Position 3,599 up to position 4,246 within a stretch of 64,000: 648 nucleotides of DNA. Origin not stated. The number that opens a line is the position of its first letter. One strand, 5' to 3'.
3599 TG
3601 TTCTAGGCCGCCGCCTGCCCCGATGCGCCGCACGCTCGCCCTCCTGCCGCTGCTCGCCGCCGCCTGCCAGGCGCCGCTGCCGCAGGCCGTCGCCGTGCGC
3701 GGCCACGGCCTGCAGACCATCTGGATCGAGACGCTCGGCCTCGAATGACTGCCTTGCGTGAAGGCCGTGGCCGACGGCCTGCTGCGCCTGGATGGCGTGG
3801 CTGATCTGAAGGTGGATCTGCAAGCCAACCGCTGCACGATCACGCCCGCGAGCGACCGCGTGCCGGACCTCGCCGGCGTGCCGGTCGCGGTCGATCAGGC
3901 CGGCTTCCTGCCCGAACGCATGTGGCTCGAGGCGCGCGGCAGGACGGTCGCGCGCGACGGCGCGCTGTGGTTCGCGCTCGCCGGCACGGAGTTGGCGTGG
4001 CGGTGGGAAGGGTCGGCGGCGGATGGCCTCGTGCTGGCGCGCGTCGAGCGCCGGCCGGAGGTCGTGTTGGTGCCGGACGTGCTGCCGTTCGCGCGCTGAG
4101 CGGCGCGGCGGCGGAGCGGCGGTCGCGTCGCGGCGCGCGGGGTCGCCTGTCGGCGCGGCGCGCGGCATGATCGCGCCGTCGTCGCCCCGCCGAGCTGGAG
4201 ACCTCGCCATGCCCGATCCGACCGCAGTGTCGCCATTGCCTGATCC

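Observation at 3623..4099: In-frame TGA at the first Cys of the CxxC metal site of an HMA-domain lipoprotein, with a SECIS-like hairpin: candidate selenoprotein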

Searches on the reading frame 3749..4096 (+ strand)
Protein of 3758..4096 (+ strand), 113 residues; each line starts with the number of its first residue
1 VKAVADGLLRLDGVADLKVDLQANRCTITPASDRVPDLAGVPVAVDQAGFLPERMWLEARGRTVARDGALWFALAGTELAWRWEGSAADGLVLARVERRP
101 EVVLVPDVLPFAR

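Call 28: search_protein_representatives(alignment_id=A1)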
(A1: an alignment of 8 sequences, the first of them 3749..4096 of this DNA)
Query: 8 sequences, 110 profile positions. Proteins with E-value up to 0.001 (for the whole library): 67; up to 1e-10: 11; up to 1e-30: 1. The best 67 are listed.
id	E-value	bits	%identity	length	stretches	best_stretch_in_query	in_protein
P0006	1.9e-62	224.2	-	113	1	1-110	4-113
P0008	3.3e-25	104.4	-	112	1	1-90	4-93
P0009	6.4e-20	87.3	-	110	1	1-104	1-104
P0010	1.8e-19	85.9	-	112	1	1-107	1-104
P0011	2.0e-17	79.3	-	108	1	1-74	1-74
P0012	2.5e-17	79.0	-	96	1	14-89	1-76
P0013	7.4e-14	67.8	-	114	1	1-103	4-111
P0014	4.0e-13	65.4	-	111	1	1-61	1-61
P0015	1.5e-12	63.6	-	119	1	2-107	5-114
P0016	1.5e-12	63.6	-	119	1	1-83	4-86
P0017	4.2e-11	58.9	-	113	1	1-78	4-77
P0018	1.2e-10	57.5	-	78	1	37-107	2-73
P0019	4.9e-10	55.5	-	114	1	1-75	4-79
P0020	5.1e-10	55.4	-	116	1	1-82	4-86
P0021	2.6e-09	53.2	-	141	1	3-87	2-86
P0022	4.6e-09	52.4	-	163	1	4-91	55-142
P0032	5.3e-07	45.7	-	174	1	4-81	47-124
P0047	1.2e-05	41.4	-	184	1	5-90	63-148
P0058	6.1e-05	39.1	-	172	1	5-79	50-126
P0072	9.5e-04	35.3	-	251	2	7-75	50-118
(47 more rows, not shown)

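Call 34: find_related_loci(query=A1, collection=genome_contigs, flank=10000)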
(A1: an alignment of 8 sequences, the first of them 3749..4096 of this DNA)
Query A1 (116 aa) in genome_contigs; peptide patterns used: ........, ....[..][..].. (x = any residue, [..] = any of these).
55 stretches matched a pattern; 3 encode a relative of the query (tblastn E <= 1e-3); 3 distinct loci.
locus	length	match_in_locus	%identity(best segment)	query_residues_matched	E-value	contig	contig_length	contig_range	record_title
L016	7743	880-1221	91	1-114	6e-66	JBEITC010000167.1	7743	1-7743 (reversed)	MAG: Planctomycetota bacterium isolate Sample-108-S8-bin-105 Sample_108_S8-bin_105-k141_1962927, whole genome shotgun se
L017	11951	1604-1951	88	1-116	2e-63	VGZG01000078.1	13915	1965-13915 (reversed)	MAG: Planctomycetota bacterium isolate K_Offshore_80m_m1_186 K_Offshore_80m_m1_186_Ga0194132_10009076, whole genome shot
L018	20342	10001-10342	89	1-114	8e-63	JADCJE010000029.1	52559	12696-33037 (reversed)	MAG: Phycisphaerales bacterium isolate M113S1SP2A75QC M113S1_29, whole genome shotgun sequence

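Call 37: find_encoding_contigs(protein=P0008, flank=3000, max_places=2)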
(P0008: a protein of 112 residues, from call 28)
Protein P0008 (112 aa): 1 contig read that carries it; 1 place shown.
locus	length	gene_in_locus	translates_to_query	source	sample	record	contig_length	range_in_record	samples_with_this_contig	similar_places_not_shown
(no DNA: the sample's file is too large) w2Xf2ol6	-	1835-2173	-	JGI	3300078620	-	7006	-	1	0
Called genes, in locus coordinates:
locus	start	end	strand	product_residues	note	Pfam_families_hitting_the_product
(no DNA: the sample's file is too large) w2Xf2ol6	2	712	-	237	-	?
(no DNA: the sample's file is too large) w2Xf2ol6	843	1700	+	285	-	PF13557:Phenol_MetA_deg (weak)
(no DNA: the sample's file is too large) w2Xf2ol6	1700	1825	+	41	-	-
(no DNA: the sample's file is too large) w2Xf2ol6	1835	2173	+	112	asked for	-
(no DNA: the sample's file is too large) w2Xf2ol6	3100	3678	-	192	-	-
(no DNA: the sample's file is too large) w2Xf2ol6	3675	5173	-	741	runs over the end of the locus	PF20256:MoCoBD_2, PF02738:MoCoBD_1, PF20256:MoCoBD_2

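Call 42: find_related_loci(query=A5, collection=metagenome_contigs, flank=3000)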
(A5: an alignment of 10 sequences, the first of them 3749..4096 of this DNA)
Query A5 (116 aa) in metagenome_contigs; peptide patterns used: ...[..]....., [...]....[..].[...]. (x = any residue, [..] = any of these).
426 stretches matched a pattern; 11 encode a relative of the query (tblastn E <= 1e-3); 11 distinct loci.
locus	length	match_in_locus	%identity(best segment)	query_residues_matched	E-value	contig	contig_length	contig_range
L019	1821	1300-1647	98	1-116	5e-72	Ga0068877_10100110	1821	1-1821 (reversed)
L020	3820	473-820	92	1-116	1e-66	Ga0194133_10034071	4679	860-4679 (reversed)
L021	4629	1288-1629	91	1-114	8e-66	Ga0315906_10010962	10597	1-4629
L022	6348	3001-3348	88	1-116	3e-63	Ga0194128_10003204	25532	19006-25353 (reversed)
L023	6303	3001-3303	56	1-100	6e-31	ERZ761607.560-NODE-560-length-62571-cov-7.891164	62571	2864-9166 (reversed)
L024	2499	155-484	52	1-110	1e-26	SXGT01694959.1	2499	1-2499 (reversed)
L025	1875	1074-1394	52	1-109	1e-25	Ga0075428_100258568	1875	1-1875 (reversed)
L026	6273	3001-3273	51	1-91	6e-25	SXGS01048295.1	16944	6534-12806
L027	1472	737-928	55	1-64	1e-16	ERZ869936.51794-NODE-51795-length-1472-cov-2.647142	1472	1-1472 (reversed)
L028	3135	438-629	53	1-64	4e-16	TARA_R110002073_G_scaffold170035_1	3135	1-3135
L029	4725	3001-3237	47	1-79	5e-15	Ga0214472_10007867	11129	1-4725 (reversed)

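Call 59: find_encoding_contigs(protein=P0013, flank=3000, max_places=2)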
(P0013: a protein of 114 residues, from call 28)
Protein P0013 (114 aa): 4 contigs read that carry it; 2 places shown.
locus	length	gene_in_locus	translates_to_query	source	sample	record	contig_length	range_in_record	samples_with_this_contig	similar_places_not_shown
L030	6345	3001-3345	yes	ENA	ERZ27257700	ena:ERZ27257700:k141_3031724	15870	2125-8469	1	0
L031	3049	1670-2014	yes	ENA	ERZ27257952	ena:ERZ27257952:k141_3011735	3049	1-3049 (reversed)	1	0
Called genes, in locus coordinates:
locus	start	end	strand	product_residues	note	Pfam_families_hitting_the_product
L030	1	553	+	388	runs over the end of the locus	PF13349:DUF4097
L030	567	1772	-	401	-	PF09594:GT87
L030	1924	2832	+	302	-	PF13557:Phenol_MetA_deg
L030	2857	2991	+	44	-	-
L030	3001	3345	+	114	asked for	PF00403:HMA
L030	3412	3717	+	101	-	PF01022:HTH_5 (weak), PF12802:MarR_2 (weak), PF12840:HTH_20, PF24033:DUF7342 (weak)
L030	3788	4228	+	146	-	PF00903:Glyoxalase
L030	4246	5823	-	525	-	PF00501:AMP-binding, PF13193:AMP-binding_C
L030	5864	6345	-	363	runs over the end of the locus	-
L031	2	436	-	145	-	?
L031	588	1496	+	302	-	PF13557:Phenol_MetA_deg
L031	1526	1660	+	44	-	-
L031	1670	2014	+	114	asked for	PF00403:HMA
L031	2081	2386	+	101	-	PF01022:HTH_5 (weak), PF12802:MarR_2, PF12840:HTH_20, PF24033:DUF7342 (weak)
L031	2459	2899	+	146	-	PF00903:Glyoxalase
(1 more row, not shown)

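Call 60: find_encoding_contigs(protein=P0016, flank=3000, max_places=2)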
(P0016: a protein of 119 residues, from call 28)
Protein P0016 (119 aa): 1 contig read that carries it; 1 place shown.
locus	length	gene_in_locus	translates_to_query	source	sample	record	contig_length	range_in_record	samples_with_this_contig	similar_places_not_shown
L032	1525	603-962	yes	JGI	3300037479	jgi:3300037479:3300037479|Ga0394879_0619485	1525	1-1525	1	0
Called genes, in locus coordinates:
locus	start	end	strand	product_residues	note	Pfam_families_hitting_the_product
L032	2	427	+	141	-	?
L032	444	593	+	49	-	-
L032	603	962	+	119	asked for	PF00403:HMA (weak)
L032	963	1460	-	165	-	PF13378:MR_MLE_C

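Call 61: find_encoding_contigs(protein=P0017, flank=3000, max_places=2)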
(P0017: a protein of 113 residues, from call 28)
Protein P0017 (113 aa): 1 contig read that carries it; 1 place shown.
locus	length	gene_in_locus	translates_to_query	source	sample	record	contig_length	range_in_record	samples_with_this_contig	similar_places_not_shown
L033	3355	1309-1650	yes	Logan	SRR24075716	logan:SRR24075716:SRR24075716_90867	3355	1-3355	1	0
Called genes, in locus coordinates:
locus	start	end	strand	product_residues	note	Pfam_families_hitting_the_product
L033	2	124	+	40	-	?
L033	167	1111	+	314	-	-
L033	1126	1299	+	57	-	-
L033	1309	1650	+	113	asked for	-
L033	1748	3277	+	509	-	PF00939:Na_sulph_symp, PF03600:CitMHS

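Call 63: find_encoding_contigs(protein=P0022, flank=3000, max_places=2)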
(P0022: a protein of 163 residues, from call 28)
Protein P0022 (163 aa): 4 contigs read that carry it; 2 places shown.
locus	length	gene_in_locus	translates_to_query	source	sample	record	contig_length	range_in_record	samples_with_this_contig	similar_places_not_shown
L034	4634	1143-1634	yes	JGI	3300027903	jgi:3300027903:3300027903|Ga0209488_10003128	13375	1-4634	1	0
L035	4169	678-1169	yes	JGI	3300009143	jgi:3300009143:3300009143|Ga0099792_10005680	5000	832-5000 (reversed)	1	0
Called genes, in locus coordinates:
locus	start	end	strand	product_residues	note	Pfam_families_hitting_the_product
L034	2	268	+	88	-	?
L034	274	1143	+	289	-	-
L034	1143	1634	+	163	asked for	-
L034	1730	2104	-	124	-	PF13473:Cupredoxin_1, PF00127:Copper-bind (weak)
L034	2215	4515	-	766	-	PF21419:RoxA-like_Cyt-c (weak)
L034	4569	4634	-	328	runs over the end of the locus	PF00106:adh_short (weak), PF01073:3Beta_HSD (faint), PF01370:Epimerase, PF04321:RmlD_sub_bind (weak), PF05368:NmrA, PF13460:NAD_binding_10, PF16363:GDP_Man_Dehyd (faint)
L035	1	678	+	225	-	?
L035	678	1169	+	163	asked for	-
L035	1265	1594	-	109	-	PF13473:Cupredoxin_1, PF00127:Copper-bind (weak)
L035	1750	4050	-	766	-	PF21419:RoxA-like_Cyt-c (weak)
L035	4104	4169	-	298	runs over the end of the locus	?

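Call 64: find_encoding_contigs(protein=P0047, flank=3000, max_places=2)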
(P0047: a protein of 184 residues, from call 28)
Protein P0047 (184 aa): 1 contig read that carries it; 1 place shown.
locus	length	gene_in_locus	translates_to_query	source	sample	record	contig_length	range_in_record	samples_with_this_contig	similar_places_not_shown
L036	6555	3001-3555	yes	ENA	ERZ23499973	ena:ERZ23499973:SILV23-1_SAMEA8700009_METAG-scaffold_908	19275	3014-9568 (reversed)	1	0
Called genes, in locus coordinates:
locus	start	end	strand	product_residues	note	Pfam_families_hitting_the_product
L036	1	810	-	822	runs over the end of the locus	PF08447:PAS_3 (weak), PF08448:PAS_4, PF13426:PAS_9, PF13188:PAS_8 (weak), PF13426:PAS_9, PF00512:HisKA, PF02518:HATPase_c, PF00072:Response_reg, +2 more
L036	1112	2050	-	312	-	PF04187:Cofac_haem_bdg, PF13180:PDZ_2, PF17820:PDZ_6 (weak)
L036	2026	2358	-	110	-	-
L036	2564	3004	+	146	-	PF13411:MerR_1, PF00376:MerR, PF09278:MerR-DNA-bind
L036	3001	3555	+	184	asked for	PF00403:HMA (weak)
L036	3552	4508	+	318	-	PF13557:Phenol_MetA_deg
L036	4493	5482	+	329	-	PF02393:US22 (faint), PF08450:SGL (faint), PF23500:DUF7133 (faint), PF24684:Vgb_lyase (weak), PF25021:TEN_NHL (faint), PF01436:NHL, PF17170:DUF5128 (faint), PF01436:NHL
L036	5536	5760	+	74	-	-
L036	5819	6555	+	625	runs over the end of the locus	PF07732:Cu-oxidase_3, PF00394:Cu-oxidase, PF07731:Cu-oxidase_2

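Call 78: search_protein_families(library=pfam, max_evalue=0.1, proteins=[L030:1924-2829:+, L036:3552-4505:+, P0047, P0032, P0058, P0072, P0022, L030:3412-3714:+, L036:2564-3001:+])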
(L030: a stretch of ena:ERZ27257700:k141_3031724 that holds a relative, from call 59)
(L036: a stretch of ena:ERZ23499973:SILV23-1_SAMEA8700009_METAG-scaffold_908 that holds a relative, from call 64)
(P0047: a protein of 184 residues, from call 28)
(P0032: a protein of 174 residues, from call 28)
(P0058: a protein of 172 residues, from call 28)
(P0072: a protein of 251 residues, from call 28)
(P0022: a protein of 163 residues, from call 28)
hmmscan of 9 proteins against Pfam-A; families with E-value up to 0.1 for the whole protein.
L030:1924-2829:+ (302 aa): 1 family
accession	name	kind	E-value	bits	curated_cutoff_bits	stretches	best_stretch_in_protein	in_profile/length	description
PF13557.12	Phenol_MetA_deg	-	4.2e-09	37.3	22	1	64-219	25-169/242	Putative MetA-pathway of phenol degradation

L036:3552-4505:+ (318 aa): 1 family
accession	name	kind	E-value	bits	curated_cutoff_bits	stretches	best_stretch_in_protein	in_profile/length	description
PF13557.12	Phenol_MetA_deg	-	9.4e-12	45.9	22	1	76-292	28-223/242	Putative MetA-pathway of phenol degradation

P0047 (184 aa): 1 family
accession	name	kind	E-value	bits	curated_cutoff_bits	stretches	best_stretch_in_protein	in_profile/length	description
PF00403.32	HMA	-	2.3e-06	28.3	24.8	1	44-105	1-61/62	Heavy-metal-associated domain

P0032 (174 aa): 2 families
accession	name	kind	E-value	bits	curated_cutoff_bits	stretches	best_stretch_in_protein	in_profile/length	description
PF00403.32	HMA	-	5.7e-07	30.3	24.8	1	29-90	1-61/62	Heavy-metal-associated domain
PF19135.5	DUF5818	-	0.063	13.3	27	0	101-125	2-25/57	Protein of unknown function (DUF5818)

P0058 (172 aa): 1 family
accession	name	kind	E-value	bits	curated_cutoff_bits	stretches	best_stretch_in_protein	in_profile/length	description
PF00403.32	HMA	-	1.5e-08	35.4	24.8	1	32-92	2-61/62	Heavy-metal-associated domain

P0072 (251 aa): 3 families
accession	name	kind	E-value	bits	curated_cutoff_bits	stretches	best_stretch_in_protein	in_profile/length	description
PF00403.32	HMA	-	1.8e-21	76.7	24.8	2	181-240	2-61/62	Heavy-metal-associated domain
PF19803.4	DUF6286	-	0.0034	18.3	35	0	185-238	34-87/108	Family of unknown function (DUF6286)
PF22504.1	DUF6993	-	0.017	15.6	25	0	71-104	6-39/83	Domain of unknown function (DUF6993)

P0022 (163 aa): 1 family
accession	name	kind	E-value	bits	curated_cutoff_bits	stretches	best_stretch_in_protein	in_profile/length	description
PF00403.32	HMA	-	0.00019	22.2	24.8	1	49-98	13-61/62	Heavy-metal-associated domain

L030:3412-3714:+ (101 aa): 14 families
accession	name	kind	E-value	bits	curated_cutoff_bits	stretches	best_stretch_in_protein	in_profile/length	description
PF12840.13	HTH_20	-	8.2e-08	32.5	27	1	20-71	1-51/51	Helix-turn-helix domain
PF01022.26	HTH_5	-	1.2e-06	28.7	22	1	24-68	3-45/47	Bacterial regulatory protein, arsR family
PF24033.1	DUF7342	-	2.1e-06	28.2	31.6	1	40-89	19-68/150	Family of unknown function (DUF7342)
PF12802.13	MarR_2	-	3.2e-05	24.4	27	1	27-75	9-57/61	MarR family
PF09339.16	HTH_IclR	-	0.00023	21.3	22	1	28-71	8-51/52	IclR helix-turn-helix domain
PF01047.28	MarR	-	0.00032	21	24.6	1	27-71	7-50/59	MarR family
PF24034.1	DUF7343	-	0.0016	18.7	27.6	1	26-76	6-56/62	Domain of unknown function (DUF7343)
PF13545.12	HTH_Crp_2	-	0.0017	18.7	27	1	39-87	23-68/70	Crp-like helix-turn-helix domain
PF08100.18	Dimerisation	-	0.0028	17.9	25.6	1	17-81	19-83/93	O-methyltransferase dimerisation domain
PF13412.12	HTH_24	-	0.0084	16.1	21.9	1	39-69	18-48/48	Winged helix-turn-helix DNA-binding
PF21248.3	SoFic-like_C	-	0.0089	16.6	27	1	53-79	45-71/76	Protein adenylyltransferase SoFic-like, C-terminal domain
PF03965.22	Penicillinase_R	-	0.045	14.5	22.6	1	37-80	16-63/115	Penicillinase repressor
PF25212.1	HVO_A0114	-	0.048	13.9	27.6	1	23-77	22-75/84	HVO_A0114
PF01978.25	TrmB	-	0.096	13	25.6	0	37-81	21-64/68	Sugar-specific transcriptional regulator TrmB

L036:2564-3001:+ (146 aa): 8 families
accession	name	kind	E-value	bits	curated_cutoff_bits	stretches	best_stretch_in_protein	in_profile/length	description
PF09278.17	MerR-DNA-bind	-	6.7e-20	71.9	25.4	1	57-121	1-65/65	MerR, DNA binding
PF13411.12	MerR_1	-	1.1e-19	70.8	21.6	1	15-81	2-67/69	MerR HTH family regulatory protein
PF00376.29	MerR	-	8.2e-14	51.6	28.2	1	15-52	1-38/38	MerR family regulatory protein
PF04545.22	Sigma70_r4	-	0.017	15.1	24.1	0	11-38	18-45/50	Sigma-70, region 4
PF00356.27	LacI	-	0.048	13.9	27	0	15-30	1-16/46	Bacterial regulatory proteins, lacI family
PF13560.12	HTH_31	-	0.066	14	27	1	8-43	9-43/64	Helix-turn-helix domain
PF11083.13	Relaxase_C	-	0.08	13.6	30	0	96-122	37-63/125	C-terminal helical hairpin domain from relaxase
PF01381.28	HTH_3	-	0.09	13.3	23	0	8-35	4-31/55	Helix-turn-helix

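Call 81: predict_structure(alignment_id=A3)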
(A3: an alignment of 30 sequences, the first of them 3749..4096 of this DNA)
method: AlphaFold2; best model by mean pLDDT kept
length: 116 residues; sequences in the alignment: 30
mean_pLDDT: 84.0   pTM: 0.70
mean pLDDT of the five models: 84.0, 78.8, 74.8, 74.1, 73.5
residues with pLDDT >= 90: 34; 70-90: 74; 50-70: 7; < 50: 1
segments of 3 or more residues with pLDDT < 50: none
pLDDT, mean of each block of 10 residues (from residue 1): 77 85 83 76 81 84 93 90 88 93 88 62
secondary structure, 60 per line:
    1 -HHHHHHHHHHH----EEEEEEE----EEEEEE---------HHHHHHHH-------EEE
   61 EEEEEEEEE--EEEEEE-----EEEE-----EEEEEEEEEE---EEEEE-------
elements in order: H2-12 E17-23 E28-33 H43-50 E58-69 E72-77 E83-86 E92-101 E105-109

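Call 85: fold_search(model_id=the predicted structure, library=pdb)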
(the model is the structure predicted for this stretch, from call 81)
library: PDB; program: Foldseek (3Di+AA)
matches with E <= 10: 664; with E <= 0.001: 0
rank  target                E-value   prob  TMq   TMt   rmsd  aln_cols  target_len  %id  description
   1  2qif_A                2.4e-02  1.00  0.37  0.60   2.2        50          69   32  Crystal structure of a metallochaperone with a tetranuclear Cu(I) cluster (released 2008-07-08)
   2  5xgu_A                2.9e-02  0.57  0.29  0.07  10.8       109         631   12  Escherichia coli. RNase R (released 2017-10-18)
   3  2qif_B                3.3e-02  1.00  0.37  0.60   2.2        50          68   32  Crystal structure of a metallochaperone with a tetranuclear Cu(I) cluster (released 2008-07-08)
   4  5hgq_C                6.9e-02  0.47  0.25  0.09   6.9        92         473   14  Loa loa Lysyl-tRNA synthetase in complex with Cladosporin. (released 2016-10-26)
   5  6lrd_A                1.1e-01  0.33  0.26  0.08   7.3        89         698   20  Structure of RecJ complexed with a 5'-P-dSpacer-modified ssDNA (released 2020-08-26)
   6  8txr_A                1.1e-01  0.57  0.27  0.10   5.5        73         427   15  E. coli ExoVII(H238A) (released 2024-01-31)
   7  8txr_C                1.1e-01  0.35  0.23  0.09   6.4        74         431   18  E. coli ExoVII(H238A) (released 2024-01-31)
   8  1fvq                  1.2e-01  0.99  0.37  0.57   2.3        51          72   22  SOLUTION STRUCTURE OF THE YEAST COPPER TRANSPORTER DOMAIN CCC2A IN THE APO AND CU(I) LOADED STATES (released 2001-03-14)
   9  7x7q_A                1.4e-01  0.75  0.29  0.20   4.4        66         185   15  CryoEM structure of RuvA-RuvB-Holliday junction complex (released 2023-03-15)
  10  5w25_B                1.5e-01  0.60  0.30  0.08   9.1       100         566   16  Crystal structure of Aspartyl-tRNA synthetase from Mycobacterium tuberculosis complexed with L-Aspartic Acid (released 2017-06-14)
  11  5xgu_B                1.6e-01  0.72  0.29  0.07   4.9        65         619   15  Escherichia coli. RNase R (released 2017-10-18)
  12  1cpz_MODEL_1_A        1.7e-01  0.99  0.39  0.62   2.2        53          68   21  COPPER CHAPERONE OF ENTEROCOCCUS HIRAE (APO-FORM) (released 1999-05-11)
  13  2l3m_MODEL_1_A        1.7e-01  0.99  0.37  0.58   2.1        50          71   28  Solution structure of the putative copper-ion-binding protein from Bacillus anthracis str. Ames (released 2011-01-12)
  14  1jjg_MODEL_1_A        2.0e-01  0.66  0.31  0.34   5.2        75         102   20  Solution Structure of Myxoma Virus Protein M156R (released 2002-03-06)
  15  2r61_A                2.0e-01  0.54  0.29  0.19   4.7        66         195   11  Crystal structure of the Staphylococcal superantigen-like protein SSL5 in complex with sialyl-Lewis X at pH 7.4 (released 2007-11-27)
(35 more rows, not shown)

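Call 87: find_encoding_contigs(protein=window:3758-4096:+, flank=1000, max_places=5)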
Protein window:3758-4096:+ (113 aa): 24 contigs read that carry it; 5 places shown.
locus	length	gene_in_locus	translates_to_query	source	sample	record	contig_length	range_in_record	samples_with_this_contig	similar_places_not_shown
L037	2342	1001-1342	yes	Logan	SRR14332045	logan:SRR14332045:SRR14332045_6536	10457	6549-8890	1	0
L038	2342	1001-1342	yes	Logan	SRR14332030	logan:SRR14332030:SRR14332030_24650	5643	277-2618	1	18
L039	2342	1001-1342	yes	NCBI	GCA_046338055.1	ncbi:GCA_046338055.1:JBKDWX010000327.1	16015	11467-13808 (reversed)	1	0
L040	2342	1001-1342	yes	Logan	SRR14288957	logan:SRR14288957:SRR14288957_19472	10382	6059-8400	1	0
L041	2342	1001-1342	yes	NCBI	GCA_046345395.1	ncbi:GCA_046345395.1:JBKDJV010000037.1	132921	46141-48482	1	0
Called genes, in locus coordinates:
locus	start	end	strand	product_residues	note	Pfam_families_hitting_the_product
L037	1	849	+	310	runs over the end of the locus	-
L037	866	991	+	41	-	-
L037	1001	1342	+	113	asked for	-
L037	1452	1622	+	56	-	-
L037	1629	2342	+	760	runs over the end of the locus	?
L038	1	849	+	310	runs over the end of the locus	-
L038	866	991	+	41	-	-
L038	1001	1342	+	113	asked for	-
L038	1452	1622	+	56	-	-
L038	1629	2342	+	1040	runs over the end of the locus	PF00069:Pkinase, PF07714:PK_Tyr_Ser-Thr, PF03781:FGE-sulfatase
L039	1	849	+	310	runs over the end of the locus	-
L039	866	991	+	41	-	-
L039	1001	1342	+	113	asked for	-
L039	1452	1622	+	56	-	-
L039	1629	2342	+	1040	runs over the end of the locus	PF00069:Pkinase, PF07714:PK_Tyr_Ser-Thr, PF03781:FGE-sulfatase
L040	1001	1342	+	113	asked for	-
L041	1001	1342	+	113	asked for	-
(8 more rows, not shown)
